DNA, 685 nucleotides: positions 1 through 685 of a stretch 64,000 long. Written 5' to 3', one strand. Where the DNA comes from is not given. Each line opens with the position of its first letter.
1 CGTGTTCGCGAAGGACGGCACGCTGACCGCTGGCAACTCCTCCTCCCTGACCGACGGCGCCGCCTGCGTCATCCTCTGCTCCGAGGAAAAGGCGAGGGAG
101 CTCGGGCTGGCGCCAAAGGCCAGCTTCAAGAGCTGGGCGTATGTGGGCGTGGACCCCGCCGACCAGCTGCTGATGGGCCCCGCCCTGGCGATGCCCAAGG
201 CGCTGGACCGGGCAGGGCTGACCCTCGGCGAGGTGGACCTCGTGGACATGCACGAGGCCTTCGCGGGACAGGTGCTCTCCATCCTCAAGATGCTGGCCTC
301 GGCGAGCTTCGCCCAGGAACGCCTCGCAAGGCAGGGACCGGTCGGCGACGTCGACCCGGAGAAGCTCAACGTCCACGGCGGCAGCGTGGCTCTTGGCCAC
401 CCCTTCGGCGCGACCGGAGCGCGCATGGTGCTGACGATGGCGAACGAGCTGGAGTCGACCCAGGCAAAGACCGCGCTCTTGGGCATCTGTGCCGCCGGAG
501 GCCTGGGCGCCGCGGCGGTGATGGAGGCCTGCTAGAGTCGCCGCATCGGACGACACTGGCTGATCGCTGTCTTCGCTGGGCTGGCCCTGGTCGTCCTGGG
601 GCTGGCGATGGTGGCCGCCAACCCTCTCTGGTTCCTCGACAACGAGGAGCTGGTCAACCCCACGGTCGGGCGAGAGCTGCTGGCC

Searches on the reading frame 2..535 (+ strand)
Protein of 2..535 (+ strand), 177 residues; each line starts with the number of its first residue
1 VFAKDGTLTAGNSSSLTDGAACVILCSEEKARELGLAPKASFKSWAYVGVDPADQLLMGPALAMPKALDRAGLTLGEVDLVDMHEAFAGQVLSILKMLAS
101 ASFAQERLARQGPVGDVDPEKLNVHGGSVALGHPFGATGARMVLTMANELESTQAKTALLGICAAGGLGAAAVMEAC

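Call 36: search_protein_families(library=pfam, proteins=[window:2-535:+], max_evalue=0.001)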
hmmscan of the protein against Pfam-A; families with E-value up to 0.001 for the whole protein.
window:2-535:+ (177 aa): 2 families
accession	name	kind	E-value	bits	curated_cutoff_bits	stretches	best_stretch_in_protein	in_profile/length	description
PF02803.24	Thiolase_C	-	7.7e-39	132.6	27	1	37-175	2-122/123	Thiolase, C-terminal domain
PF00108.29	Thiolase_N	-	5.6e-08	32.9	26.4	1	2-29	233-260/260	Thiolase, N-terminal domain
